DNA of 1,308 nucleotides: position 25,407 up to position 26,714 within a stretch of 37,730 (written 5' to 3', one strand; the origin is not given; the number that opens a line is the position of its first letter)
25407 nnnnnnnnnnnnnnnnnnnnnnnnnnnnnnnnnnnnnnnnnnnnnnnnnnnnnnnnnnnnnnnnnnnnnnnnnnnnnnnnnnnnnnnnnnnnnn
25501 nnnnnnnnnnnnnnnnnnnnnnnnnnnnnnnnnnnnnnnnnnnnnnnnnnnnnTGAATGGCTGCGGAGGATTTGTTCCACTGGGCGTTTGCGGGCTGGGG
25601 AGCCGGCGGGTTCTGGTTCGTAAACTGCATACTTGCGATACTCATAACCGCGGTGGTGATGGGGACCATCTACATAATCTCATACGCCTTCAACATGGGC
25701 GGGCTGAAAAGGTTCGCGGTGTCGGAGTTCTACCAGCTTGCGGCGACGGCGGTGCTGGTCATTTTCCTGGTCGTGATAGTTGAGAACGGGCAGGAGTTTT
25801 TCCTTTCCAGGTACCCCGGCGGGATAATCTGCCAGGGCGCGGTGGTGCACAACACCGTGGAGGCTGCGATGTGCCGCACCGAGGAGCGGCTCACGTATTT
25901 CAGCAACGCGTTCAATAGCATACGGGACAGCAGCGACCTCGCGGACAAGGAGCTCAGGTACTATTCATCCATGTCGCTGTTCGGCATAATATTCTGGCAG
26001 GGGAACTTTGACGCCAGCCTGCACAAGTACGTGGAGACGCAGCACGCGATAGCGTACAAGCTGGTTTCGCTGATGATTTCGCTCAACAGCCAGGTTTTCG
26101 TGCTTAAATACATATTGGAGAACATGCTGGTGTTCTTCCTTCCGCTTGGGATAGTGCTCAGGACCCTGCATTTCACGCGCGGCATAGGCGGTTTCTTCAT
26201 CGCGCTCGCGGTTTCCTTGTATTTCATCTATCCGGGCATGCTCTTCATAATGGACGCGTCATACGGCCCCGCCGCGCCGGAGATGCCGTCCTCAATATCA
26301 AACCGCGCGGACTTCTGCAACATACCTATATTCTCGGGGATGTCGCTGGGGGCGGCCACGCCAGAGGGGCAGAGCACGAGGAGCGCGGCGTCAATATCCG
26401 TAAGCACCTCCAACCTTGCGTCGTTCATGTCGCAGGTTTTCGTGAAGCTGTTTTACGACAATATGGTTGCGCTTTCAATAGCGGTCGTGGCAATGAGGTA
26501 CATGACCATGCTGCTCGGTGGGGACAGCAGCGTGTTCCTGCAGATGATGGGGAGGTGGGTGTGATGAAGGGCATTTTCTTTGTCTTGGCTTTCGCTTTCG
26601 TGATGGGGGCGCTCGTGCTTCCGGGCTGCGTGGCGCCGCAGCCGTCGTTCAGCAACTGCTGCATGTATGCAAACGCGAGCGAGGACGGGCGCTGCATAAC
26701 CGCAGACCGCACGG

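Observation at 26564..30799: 1411-aa Cys-rich secreted giant whose start is coupled to the last paralog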

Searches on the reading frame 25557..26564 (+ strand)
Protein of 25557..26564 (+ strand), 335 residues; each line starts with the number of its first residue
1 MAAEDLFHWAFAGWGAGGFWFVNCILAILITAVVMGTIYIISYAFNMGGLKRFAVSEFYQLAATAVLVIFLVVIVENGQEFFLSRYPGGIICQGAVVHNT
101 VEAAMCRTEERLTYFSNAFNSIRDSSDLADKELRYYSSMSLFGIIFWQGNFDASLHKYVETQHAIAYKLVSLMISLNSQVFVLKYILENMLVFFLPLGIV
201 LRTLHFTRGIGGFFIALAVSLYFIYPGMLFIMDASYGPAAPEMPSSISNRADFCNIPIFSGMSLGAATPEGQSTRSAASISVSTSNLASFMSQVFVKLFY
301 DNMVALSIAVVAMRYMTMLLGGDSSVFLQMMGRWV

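Call 6: search_protein_families(library=pfam, proteins=[window:25557-26564:+], max_evalue=0.01)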
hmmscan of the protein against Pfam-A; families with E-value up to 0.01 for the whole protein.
window:25557-26564:+ (335 aa): 0 families

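Call 7: search_protein_families(library=ncbifam, proteins=[window:25557-26564:+], max_evalue=0.01)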
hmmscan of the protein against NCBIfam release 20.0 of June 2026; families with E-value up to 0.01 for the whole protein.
window:25557-26564:+ (335 aa): 0 families

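Call 38: search_protein_representatives(alignment_id=A1)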
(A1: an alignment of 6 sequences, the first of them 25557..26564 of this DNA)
Query: 6 sequences, 353 profile positions. Proteins with E-value up to 0.001 (for the whole library): 2965; up to 1e-10: 2136; up to 1e-30: 208. The best 150 are listed.
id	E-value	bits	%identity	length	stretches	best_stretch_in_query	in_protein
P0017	5.9e-75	269.3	-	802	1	1-352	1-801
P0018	4.8e-72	259.7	-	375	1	26-352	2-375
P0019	8.0e-70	252.4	-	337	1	27-352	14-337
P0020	1.0e-67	245.5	-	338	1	27-352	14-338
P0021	5.9e-55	203.5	-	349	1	4-351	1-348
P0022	3.1e-54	201.2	-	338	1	30-352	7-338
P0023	5.7e-54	200.3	-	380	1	5-284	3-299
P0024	2.7e-53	198.1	-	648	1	6-352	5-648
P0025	1.9e-50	188.7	-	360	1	29-352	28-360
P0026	2.9e-50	188.1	-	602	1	7-352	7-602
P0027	3.0e-50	188.0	-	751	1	9-353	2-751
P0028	1.5e-46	175.9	-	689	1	9-352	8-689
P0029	2.9e-46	174.9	-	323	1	32-345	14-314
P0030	3.3e-46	174.7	-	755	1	9-352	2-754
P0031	2.6e-45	171.8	-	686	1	13-352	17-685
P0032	2.7e-45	171.8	-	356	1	34-352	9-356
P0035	2.2e-44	168.7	-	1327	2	27-259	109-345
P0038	2.8e-43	165.1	-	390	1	33-352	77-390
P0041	6.7e-42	160.6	-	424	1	7-352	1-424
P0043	2.3e-41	158.8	-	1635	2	29-260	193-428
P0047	6.2e-41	157.4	-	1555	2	29-263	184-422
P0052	7.0e-40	153.9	-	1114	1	30-351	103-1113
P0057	3.4e-39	151.7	-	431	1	32-351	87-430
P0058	7.5e-39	150.5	-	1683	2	24-282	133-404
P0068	5.4e-38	147.7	-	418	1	25-352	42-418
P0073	9.1e-38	147.0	-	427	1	13-352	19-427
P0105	3.9e-36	141.6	-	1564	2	35-272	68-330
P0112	8.4e-36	140.5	-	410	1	4-352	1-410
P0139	6.2e-34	134.4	-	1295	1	33-351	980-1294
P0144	1.2e-33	133.5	-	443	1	1-352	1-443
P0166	1.4e-32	129.9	-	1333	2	5-254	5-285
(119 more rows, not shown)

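Call 42: search_protein_families(library=pfam, proteins=[P0035, P0043, P0047, P0058, P0105, P0139], max_evalue=0.01)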
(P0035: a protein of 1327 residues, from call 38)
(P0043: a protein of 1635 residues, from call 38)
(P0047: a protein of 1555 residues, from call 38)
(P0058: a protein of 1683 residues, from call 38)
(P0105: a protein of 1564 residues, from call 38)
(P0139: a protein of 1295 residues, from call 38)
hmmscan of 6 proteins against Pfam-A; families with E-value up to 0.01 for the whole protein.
P0035 (1327 aa): 0 families

P0043 (1635 aa): 0 families

P0047 (1555 aa): 0 families

P0058 (1683 aa): 0 families

P0105 (1564 aa): 0 families

P0139 (1295 aa): 1 family
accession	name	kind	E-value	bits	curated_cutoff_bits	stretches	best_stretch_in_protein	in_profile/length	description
PF07740.17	Toxin_12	-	0.0057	17.7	21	1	632-648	6-22/30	Ion channel inhibitory toxin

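Call 48: list_cluster_members(proteins=[P0021, P0024, P0035, P0043, P0058, P0105, P0139, P0166, P0052, P0029])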
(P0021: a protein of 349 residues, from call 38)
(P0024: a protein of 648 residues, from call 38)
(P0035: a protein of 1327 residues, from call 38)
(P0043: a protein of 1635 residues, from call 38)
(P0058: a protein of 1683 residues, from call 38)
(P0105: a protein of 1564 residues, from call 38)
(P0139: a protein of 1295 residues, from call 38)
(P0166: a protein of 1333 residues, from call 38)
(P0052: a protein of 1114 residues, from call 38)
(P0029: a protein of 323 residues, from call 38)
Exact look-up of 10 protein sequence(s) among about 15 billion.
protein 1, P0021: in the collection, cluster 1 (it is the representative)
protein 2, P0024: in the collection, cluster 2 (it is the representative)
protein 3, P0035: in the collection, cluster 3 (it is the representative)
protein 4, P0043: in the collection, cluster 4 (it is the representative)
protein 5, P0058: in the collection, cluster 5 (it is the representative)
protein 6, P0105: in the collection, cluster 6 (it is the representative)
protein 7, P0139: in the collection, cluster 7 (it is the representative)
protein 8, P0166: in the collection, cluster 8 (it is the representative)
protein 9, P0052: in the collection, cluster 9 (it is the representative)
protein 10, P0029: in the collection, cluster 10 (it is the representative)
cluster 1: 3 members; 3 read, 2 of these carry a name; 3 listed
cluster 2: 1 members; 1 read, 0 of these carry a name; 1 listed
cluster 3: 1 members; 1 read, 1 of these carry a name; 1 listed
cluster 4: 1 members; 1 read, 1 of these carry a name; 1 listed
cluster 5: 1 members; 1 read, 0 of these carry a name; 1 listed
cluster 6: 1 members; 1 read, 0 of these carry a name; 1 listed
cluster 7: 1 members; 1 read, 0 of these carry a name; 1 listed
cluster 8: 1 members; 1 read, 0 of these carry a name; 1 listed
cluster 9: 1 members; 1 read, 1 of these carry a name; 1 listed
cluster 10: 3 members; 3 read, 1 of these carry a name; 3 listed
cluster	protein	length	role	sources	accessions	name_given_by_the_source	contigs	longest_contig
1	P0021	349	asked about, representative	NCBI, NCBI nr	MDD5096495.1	MAG: hypothetical protein PHY95_03200 [Candidatus ainarchaeum sp.] | hypothetical protein [Candidatus ainarchaeum sp.]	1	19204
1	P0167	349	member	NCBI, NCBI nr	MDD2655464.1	MAG: hypothetical protein PHQ80_02230 [Candidatus ainarchaeum sp.] | hypothetical protein [Candidatus ainarchaeum sp.]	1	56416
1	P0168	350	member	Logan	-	-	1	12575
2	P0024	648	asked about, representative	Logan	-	-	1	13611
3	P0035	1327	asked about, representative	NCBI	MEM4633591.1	MAG: hypothetical protein QW275_00365 [Candidatus Anstonellaceae archaeon]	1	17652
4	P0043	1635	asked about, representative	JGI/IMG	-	hypothetical protein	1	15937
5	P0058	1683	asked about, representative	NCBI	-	-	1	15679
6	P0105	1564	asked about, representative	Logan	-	-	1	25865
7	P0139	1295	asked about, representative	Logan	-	-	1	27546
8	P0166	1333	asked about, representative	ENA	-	-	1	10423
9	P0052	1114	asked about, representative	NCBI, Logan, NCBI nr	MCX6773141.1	MAG: hypothetical protein NTV88_05240 [Candidatus Micrarchaeota archaeon] | hypothetical protein [Candidatus Micrarchaeota archaeon]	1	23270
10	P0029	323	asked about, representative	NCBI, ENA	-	-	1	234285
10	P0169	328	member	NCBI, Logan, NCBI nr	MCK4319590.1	hypothetical protein KAW38_03405 [Candidatus Micrarchaeota archaeon] | hypothetical protein [Candidatus Micrarchaeota archaeon]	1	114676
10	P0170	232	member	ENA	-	-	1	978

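Call 57: search_solved_structures(query=A1, max_evalue=10)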
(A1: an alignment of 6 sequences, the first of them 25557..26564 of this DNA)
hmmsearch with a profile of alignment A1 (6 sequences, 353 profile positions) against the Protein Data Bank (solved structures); distinct sequences matched with E-value up to 10: 0.

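Call 62: find_homologous_proteins(query=A1, max_evalue=0.00001)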
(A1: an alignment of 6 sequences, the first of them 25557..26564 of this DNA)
Query A1 (6 sequences) (335 aa, profile of the alignment): 35 proteins with E <= 0.00001 among 8000 candidates.
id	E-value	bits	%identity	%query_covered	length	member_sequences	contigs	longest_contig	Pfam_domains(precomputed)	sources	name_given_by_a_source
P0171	1.1e-102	362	100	100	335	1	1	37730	-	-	-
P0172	2.3e-88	315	30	16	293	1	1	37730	-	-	-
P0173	6.5e-88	314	85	100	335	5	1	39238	-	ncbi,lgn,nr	ncbi:hypothetical protein H0O01_02915 [Candidatus Micrarchaeota archaeon]|nr:hypothetical protein [C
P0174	7.3e-79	284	74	100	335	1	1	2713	-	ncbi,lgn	-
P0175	2.5e-74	269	67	100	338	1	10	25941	-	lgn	-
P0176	3.4e-71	259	32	16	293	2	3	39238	-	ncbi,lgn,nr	ncbi:hypothetical protein H0O01_02895 [Candidatus Micrarchaeota archaeon]|nr:hypothetical protein [C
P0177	7.3e-70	254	63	99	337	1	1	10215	-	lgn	-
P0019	2.5e-69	252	62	100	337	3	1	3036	-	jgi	-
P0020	3.3e-67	246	60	100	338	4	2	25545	-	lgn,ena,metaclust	metaclust:\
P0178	1.2e-66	244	30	23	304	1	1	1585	-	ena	-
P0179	1.9e-66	243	60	100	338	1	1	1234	-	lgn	-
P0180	6.8e-66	241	25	25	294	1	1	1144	-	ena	-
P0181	3.3e-65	239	26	28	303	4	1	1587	-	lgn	-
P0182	4.3e-65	239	24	25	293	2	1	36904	-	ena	-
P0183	6.1e-65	238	56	100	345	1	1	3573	-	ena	-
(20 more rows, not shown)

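Call 67: list_cluster_members(proteins=[P0022, P0025, P0032, P0038, P0041, P0057, P0068, P0073, P0112, P0144])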
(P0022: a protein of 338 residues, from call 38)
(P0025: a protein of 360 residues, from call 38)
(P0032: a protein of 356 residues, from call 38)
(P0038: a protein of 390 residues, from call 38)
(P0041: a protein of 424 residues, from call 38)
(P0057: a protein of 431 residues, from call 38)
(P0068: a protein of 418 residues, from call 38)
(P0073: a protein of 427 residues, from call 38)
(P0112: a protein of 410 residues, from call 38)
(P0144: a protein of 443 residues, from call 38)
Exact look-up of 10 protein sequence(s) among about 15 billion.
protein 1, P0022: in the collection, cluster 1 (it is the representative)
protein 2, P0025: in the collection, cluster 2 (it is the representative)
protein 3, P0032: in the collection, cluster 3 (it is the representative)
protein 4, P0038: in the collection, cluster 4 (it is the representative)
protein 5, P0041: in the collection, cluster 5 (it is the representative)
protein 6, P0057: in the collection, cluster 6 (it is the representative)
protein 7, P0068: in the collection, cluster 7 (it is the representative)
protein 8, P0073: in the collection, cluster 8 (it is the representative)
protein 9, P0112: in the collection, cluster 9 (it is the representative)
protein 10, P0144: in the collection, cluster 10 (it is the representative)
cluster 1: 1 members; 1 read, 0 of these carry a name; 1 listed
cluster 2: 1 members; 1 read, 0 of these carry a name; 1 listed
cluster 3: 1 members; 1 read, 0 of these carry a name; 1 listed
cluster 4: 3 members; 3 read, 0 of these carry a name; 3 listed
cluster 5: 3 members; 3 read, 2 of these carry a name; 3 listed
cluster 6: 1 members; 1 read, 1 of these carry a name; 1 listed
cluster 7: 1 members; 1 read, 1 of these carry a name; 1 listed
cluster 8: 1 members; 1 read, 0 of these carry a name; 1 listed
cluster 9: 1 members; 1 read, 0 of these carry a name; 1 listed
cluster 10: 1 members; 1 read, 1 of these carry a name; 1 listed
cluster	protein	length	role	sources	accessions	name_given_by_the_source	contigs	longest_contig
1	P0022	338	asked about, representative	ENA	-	-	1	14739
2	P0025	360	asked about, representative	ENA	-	-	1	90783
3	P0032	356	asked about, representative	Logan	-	-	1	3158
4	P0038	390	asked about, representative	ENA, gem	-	-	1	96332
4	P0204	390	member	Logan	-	-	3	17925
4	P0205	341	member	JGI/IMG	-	-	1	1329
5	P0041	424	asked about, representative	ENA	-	-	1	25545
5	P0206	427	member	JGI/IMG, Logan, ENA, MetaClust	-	\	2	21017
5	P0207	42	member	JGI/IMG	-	hypothetical protein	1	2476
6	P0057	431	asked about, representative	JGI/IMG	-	hypothetical protein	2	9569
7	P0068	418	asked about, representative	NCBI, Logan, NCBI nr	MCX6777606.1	MAG: hypothetical protein NT157_01855 [Candidatus Micrarchaeota archaeon] | hypothetical protein [Candidatus Micrarchaeota archaeon]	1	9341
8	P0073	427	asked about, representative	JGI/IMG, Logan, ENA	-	-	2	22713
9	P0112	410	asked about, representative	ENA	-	-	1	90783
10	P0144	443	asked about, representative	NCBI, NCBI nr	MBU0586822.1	hypothetical protein KJ780_04875 [Candidatus Micrarchaeota archaeon] | hypothetical protein [Candidatus Micrarchaeota archaeon]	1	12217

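Call 69: find_related_loci(query=A5, collection=metagenome_contigs, flank=10000)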
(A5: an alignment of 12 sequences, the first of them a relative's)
Query A5 (1327 aa) in metagenome_contigs; peptide patterns used: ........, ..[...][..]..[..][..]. (x = any residue, [..] = any of these).
600 stretches matched a pattern (row limit reached: there are more); 52 encode a relative of the query (tblastn E <= 1e-3); 52 distinct loci.
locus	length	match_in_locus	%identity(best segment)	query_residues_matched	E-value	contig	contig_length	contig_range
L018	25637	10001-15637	46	22-1327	0e+0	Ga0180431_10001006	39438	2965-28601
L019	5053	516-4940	46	22-744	0e+0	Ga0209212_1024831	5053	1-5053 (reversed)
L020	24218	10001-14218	44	58-1327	0e+0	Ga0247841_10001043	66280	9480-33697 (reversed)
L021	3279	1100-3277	41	1-777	2e-172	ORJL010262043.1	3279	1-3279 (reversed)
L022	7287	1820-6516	40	34-816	1e-153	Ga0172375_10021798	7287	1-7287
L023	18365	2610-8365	52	1-1327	1e-124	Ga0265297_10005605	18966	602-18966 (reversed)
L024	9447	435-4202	52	31-1327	4e-121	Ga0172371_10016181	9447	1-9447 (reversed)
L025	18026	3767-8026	52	25-1327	5e-120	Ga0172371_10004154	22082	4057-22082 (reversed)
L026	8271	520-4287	52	31-1327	4e-120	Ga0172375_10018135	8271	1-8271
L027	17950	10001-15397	53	25-1327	2e-119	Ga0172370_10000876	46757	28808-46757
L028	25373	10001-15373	53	25-1327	8e-120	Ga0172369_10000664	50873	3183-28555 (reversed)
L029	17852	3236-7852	52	25-1327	6e-119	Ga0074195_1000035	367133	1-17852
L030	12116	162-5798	53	35-1327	1e-118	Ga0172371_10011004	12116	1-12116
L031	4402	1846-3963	53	35-816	5e-120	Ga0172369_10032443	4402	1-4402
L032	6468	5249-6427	51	25-423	5e-117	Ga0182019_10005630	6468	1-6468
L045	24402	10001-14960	53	67-1327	9e-113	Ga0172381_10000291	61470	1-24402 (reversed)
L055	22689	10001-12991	28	115-1327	8e-20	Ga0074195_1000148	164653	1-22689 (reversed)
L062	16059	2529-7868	27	103-1327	9e-17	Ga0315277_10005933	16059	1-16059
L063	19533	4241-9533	29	111-332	1e-16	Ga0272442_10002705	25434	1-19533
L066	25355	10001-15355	49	106-1327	8e-13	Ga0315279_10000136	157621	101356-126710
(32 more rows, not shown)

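Call 73: search_protein_families(library=pfam, proteins=[L066:17326-18870:+, L066:15654-16496:+, L066:16496-17323:+, L066:19520-20323:+, L066:20525-22945:+, L055:16963-18150:+, L055:18163-19869:+, L055:2986-9180:-], max_evalue=0.01)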
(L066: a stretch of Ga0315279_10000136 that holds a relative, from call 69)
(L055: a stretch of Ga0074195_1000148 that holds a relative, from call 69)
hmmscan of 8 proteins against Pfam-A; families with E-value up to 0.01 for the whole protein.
L066:17326-18870:+ (514 aa): 5 families
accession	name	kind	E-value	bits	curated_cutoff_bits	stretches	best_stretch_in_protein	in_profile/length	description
PF01935.23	DUF87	-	3.9e-14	53.7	23.2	1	61-269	21-215/220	Helicase HerA, central domain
PF12846.13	AAA_10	-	4.6e-13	49.4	27.5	2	62-144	20-105/362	AAA-like domain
PF19044.6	P-loop_TraG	-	3.2e-10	39.7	25.8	1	58-373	24-342/413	TraG P-loop domain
PF10412.15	TrwB_AAD_bind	-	0.00071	19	20.5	1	51-106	6-57/387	Type IV secretion-system coupling protein DNA-binding domain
PF01580.24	FtsK_SpoIIIE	-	0.0033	17.3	24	1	60-89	35-65/221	FtsK/SpoIIIE family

L066:15654-16496:+ (280 aa): 0 families

L066:16496-17323:+ (275 aa): 0 families

L066:19520-20323:+ (267 aa): 2 families
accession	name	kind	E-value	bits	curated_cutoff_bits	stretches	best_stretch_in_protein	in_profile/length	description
PF10506.14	USHBP1_PDZ-bd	-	0.00028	21.4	24.5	1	176-213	2-39/65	Harmonin-binding protein USHBP1, PDZ-binding domain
PF05837.17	CENP-H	-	0.0096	16.2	29.9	1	163-218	88-151/202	Centromere protein H (CENP-H)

L066:20525-22945:+ (806 aa): 0 families

L055:16963-18150:+ (395 aa): 2 families
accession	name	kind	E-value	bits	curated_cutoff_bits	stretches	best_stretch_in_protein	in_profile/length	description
PF02355.23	SecD_SecF_C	-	2.1e-24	86.4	20.5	1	205-376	14-188/189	Protein export membrane protein SecD/SecF, C-terminal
PF07549.19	Sec_GG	-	1e-06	28.5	20.3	1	40-65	3-28/28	SecD/SecF GG Motif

L055:18163-19869:+ (568 aa): 4 families
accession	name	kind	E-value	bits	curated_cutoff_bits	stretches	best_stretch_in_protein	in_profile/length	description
PF02355.23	SecD_SecF_C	-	5.8e-08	32.8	20.5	1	403-553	14-173/189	Protein export membrane protein SecD/SecF, C-terminal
PF07549.19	Sec_GG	-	6.9e-05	22.7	20.3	1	74-93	1-20/28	SecD/SecF GG Motif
PF22599.2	SecDF_P1_head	-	0.0011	19.3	27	0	169-225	14-72/114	SecDF, P1 head subdomain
PF21760.3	SecD_1st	-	0.0066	16.3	27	0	106-141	1-36/60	Protein translocase subunit SecDF, P1 domain, N-terminal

L055:2986-9180:- (2064 aa): 0 families

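Call 77: search_protein_families(library=ncbifam, alignment_id=A6, max_evalue=1)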
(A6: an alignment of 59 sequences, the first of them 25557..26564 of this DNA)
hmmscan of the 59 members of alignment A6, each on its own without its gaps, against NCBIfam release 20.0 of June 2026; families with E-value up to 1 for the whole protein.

A. member 1, window:25557-26564:+ (335 aa): 2 families
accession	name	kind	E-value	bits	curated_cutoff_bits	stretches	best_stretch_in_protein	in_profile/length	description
TIGR02084.1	leud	equivalog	0.094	12.4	245.85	1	272-314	60-102/156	3-isopropylmalate dehydratase small subunit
NF040604.2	HacB_Meth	equivalog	0.16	11.9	230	1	273-317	65-109/159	homoaconitase small subunit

B. families by the number of members that match (of 59 scanned): 28 families (the first 25 are shown)
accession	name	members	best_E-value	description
NF053657.1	CedE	4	4.2e-05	DNA-translocating protein CedE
NF041796.2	Ced_CedA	3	0.0042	DNA import protein CedA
NF040604.2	HacB_Meth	2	0.027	homoaconitase small subunit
NF045849.1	ICE_MMCAP2_0565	2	0.036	Mbov_0395 family pilin-like conjugal transfer protein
TIGR03789.1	pdsO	1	4.5e-05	sortase-associated OmpA-like protein PdsO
NF033218.1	anchor_AmaP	1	0.0059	alkaline shock response membrane anchor protein AmaP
NF041560.1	T6SS_Burk_ExIF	1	0.0068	putative type VI secretion system effector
NF002597.0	PRK02251.2-3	1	0.0089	putative septation inhibitor protein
TIGR02087.1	LEUD_arch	1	0.015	LeuD/DmdB family oxidoreductase small subunit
NF041599.1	reg_PtrA_PA2808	1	0.02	co-regulatory protein PtrA N-terminal domain-containing protein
NF007160.0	PRK09598.1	1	0.023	phosphoethanolamine--lipid A transferase EptA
NF010293.0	PRK13733.1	1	0.048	F-type conjugal transfer protein TraV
NF033872.1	SidA_fam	1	0.05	T4SS effector SidA family protein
NF005656.0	PRK07431.1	1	0.074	aspartate kinase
TIGR02084.1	leud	1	0.094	3-isopropylmalate dehydratase small subunit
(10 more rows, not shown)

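Call 78: search_protein_families(library=pfam, alignment_id=A6, max_evalue=1)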
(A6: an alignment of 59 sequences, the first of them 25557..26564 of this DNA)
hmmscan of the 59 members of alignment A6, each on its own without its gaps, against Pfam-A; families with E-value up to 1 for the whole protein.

A. member 1, window:25557-26564:+ (335 aa): 0 families

B. families by the number of members that match (of 59 scanned): 30 families (the first 25 are shown)
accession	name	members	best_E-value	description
PF18895.5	T4SS_pilin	2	0.005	Type IV secretion system pilin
PF11190.13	DUF2976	2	0.31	Protein of unknown function (DUF2976)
PF13858.11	DUF4199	1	0.00068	Protein of unknown function (DUF4199)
PF20721.2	C19orf12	1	0.00074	C19orf12-like protein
PF05425.18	CopD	1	0.0053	Copper resistance protein D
PF16962.11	ABC_export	1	0.0078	Putative ABC exporter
PF22251.1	PFF1_TM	1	0.0085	Vacuolar membrane protease, transmembrane domain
PF15050.11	SCIMP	1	0.023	SCIMP protein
PF23933.1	DUF7269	1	0.026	Family of unknown function (DUF7269)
PF24803.1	DUF7704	1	0.045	Domain of unknown function (DUF7704)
PF02392.22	Ycf4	1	0.057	Ycf4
PF22265.2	T26-6p_Ig-like_dom_2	1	0.059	T26-6p, second immunoglobulin-like domain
PF01529.25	DHHC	1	0.069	DHHC palmitoyltransferase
PF20956.2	DUF4931_C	1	0.075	Domain of unknown function (DUF4931) C-terminal domain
PF06781.17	CrgA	1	0.08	Cell division protein CrgA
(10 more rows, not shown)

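Call 82: search_solved_structures(query=A6, max_evalue=10, show_alignments=2)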
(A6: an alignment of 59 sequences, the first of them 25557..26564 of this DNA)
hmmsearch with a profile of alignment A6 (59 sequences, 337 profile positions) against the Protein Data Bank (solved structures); distinct sequences matched with E-value up to 10: 0.
